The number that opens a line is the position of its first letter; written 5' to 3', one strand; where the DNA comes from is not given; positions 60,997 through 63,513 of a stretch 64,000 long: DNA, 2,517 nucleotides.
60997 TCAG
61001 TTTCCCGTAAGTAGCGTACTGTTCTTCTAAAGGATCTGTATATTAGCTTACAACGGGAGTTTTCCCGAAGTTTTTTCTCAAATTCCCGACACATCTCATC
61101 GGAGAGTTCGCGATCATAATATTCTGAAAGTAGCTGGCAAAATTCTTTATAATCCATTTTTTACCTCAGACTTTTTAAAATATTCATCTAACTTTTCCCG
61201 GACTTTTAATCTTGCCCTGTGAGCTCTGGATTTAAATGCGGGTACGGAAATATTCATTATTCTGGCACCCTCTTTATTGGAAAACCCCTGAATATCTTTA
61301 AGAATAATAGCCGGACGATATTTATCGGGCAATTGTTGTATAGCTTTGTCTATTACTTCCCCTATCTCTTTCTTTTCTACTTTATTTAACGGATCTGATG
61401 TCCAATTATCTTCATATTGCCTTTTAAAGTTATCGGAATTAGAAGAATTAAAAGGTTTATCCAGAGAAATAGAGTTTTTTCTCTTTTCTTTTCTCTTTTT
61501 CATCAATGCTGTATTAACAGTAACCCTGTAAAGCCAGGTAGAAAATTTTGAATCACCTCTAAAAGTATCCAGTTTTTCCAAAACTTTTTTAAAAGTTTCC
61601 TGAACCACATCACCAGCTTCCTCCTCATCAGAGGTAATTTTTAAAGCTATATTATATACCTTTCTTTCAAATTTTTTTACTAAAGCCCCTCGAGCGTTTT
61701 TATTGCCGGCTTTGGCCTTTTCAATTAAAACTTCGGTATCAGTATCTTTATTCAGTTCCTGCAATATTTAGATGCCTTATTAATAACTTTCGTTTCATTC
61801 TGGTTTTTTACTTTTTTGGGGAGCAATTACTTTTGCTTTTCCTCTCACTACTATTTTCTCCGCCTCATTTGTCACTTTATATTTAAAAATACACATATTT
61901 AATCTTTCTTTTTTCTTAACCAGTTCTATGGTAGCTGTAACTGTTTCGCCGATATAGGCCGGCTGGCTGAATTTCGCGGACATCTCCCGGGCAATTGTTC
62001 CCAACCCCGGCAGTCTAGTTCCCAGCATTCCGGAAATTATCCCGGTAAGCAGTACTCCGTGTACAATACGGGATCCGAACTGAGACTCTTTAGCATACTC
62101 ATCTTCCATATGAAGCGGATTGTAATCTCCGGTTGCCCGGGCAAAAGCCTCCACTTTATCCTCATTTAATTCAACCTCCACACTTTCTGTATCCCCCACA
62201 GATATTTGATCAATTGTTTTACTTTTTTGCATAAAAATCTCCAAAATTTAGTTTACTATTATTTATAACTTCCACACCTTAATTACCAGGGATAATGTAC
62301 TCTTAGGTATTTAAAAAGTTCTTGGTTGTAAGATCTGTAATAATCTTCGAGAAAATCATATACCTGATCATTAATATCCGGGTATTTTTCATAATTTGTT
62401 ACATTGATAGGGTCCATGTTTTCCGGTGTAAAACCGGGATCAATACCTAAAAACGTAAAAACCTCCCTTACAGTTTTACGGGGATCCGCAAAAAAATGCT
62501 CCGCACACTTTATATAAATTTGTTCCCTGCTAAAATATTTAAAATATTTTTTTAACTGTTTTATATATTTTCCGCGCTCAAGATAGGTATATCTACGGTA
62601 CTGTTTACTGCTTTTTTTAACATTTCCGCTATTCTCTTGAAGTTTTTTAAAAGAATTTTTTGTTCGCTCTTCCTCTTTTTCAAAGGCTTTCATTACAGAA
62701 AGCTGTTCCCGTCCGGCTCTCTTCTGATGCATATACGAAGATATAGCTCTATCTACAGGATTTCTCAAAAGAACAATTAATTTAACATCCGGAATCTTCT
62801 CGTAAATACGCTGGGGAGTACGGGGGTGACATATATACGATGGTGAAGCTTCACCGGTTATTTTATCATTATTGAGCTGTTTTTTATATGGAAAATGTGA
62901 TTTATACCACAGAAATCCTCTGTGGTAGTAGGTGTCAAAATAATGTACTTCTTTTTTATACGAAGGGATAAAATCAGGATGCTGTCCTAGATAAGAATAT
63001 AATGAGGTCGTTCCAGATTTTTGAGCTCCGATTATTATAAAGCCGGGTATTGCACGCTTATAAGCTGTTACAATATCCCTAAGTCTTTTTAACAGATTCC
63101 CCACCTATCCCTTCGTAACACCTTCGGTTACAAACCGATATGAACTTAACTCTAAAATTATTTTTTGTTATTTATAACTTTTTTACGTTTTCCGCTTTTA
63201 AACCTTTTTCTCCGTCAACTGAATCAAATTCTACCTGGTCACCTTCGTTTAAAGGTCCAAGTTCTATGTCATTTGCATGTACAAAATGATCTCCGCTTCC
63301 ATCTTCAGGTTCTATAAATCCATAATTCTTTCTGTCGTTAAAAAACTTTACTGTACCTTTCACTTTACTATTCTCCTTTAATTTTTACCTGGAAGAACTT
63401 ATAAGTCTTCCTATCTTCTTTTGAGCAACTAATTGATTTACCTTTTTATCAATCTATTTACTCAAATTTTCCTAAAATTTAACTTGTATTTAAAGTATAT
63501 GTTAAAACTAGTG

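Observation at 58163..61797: Local ECF-sigma heat-shock regulon defined by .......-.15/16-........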

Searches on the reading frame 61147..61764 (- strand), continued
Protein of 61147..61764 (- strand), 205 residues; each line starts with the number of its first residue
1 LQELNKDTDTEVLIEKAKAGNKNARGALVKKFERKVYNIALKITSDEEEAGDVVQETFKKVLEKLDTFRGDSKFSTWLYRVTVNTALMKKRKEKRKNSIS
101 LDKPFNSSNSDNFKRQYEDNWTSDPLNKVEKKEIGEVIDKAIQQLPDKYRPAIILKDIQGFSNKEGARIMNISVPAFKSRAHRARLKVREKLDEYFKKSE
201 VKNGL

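Call 71: find_encoding_contigs(protein=P0011, flank=10000, max_places=2)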
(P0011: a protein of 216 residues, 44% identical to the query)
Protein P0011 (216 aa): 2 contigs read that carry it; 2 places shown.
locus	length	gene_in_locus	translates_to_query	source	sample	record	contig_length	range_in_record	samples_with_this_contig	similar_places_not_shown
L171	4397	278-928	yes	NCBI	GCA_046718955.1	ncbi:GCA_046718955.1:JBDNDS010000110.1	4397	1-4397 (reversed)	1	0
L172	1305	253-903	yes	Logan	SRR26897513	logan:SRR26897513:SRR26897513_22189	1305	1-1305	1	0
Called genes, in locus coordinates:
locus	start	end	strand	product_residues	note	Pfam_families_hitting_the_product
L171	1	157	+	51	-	?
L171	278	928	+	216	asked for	PF07638:Sigma70_ECF, PF12645:HTH_16 (weak), PF04542:Sigma70_r2, PF04545:Sigma70_r4, PF08281:Sigma70_r4_2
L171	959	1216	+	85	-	-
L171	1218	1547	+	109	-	-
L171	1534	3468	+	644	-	PF01496:V_ATPase_I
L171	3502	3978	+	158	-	PF00137:ATP-synt_C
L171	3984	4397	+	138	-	?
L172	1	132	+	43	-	?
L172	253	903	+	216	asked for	PF07638:Sigma70_ECF, PF12645:HTH_16 (weak), PF04542:Sigma70_r2, PF04545:Sigma70_r4, PF08281:Sigma70_r4_2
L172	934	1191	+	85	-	-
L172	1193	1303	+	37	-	?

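Call 72: find_encoding_contigs(protein=P0014, flank=10000, max_places=2)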
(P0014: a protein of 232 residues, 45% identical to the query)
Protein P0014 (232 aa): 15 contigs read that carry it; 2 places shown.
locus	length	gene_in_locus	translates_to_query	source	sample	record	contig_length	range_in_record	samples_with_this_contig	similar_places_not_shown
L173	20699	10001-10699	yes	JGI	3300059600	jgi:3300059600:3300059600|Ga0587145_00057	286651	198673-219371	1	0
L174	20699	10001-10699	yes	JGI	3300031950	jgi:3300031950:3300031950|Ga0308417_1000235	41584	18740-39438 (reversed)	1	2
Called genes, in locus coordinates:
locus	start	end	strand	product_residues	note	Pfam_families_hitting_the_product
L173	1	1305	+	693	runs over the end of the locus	PF22422:MGH1-like_GH, PF01204:Trehalase, PF03200:Glyco_hydro_63, PF13927:Ig_3 (faint), PF22352:K319L-like_PKD (faint), PF17957:Big_7, PF17957:Big_7, PF18998:Flg_new_2, +1 more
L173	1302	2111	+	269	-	PF17957:Big_7, PF18998:Flg_new_2, PF18962:Por_Secre_tail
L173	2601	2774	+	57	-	-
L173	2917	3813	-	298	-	PF27217:AF_0155 (faint), PF07411:DUF1508 (faint)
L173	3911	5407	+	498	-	-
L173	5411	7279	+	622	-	PF13860:FlgD_ig (weak)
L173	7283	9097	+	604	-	-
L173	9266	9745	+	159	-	PF12641:Flavodoxin_3 (weak), PF12724:Flavodoxin_5, PF00258:Flavodoxin_1, PF03358:FMN_red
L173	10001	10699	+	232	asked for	PF04542:Sigma70_r2, PF04545:Sigma70_r4 (weak), PF08281:Sigma70_r4_2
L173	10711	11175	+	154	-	-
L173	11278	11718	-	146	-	PF00137:ATP-synt_C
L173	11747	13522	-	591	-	PF01496:V_ATPase_I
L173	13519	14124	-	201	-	PF01813:ATP-synt_D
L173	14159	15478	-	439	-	PF02874:ATP-synt_ab_N, PF00006:ATP-synt_ab, PF22919:ATP-synt_VA_C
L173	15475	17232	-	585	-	PF02874:ATP-synt_ab_N, PF16886:ATP-synt_ab_Xtn, PF00006:ATP-synt_ab, PF22919:ATP-synt_VA_C (weak)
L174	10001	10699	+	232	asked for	PF04542:Sigma70_r2, PF04545:Sigma70_r4 (weak), PF08281:Sigma70_r4_2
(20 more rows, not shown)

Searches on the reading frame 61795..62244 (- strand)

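Call 4: search_protein_families(library=pfam, proteins=[window:61795-62244:-])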
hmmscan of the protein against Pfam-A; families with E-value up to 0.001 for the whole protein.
window:61795-62244:- (149 aa): 3 families
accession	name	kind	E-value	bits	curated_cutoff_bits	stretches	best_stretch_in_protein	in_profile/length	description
PF01575.25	MaoC_dehydratas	-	2.7e-21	75.9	27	1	22-117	14-110/123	MaoC like domain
PF13452.11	FAS1_DH_region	-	2.3e-08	34.7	22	1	19-133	7-130/132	FAS1-like, dehydratase domain region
PF22636.2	FlK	-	0.00064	20.3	27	1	80-133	41-92/103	Fluoroacetyl-CoA-specific thioesterase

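Call 5: search_protein_families(library=ncbifam, proteins=[window:61795-62244:-], max_evalue=0.01)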
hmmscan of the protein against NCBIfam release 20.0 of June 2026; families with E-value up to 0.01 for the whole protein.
window:61795-62244:- (149 aa): 6 families
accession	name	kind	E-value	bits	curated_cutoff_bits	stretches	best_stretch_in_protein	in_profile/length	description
NF006045.0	PRK08190.1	subfamily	1.1e-33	116.7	282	1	5-145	5-145/467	bifunctional enoyl-CoA hydratase/phosphate acetyltransferase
NF040620.1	fused_HadA_HadB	exception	1.4e-09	37.9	350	1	7-111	192-296/329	fused (3R)-hydroxyacyl-ACP dehydratase subunits HadA/HadB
NF010246.0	PRK13693.1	equivalog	5.2e-08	32.9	203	1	11-108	6-104/142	(3R)-hydroxyacyl-ACP dehydratase subunit HadB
TIGR02278.1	PaaN-DH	equivalog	1.3e-07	30.2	562.8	1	9-131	523-652/664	phenylacetic acid degradation bifunctional protein PaaZ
NF040624.1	HadA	equivalog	5.7e-06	26.7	180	1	25-144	12-140/144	(3R)-hydroxyacyl-ACP dehydratase subunit HadA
TIGR02286.1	PaaD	equivalog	0.0034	17.6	118.9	0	82-136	56-110/114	hydroxyphenylacetyl-CoA thioesterase PaaI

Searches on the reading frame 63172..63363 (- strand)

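Call 4: search_protein_families(library=pfam, proteins=[window:63172-63363:-])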
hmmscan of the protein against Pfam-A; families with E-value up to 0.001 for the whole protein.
window:63172-63363:- (63 aa): 2 families
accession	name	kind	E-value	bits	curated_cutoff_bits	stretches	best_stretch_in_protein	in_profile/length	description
PF00313.28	CSD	-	1.5e-20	73.3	27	1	1-62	1-65/66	'Cold-shock' DNA-binding domain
PF08206.17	OB_RNB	-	0.00081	19.5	24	0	11-54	7-48/58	Ribonuclease B OB domain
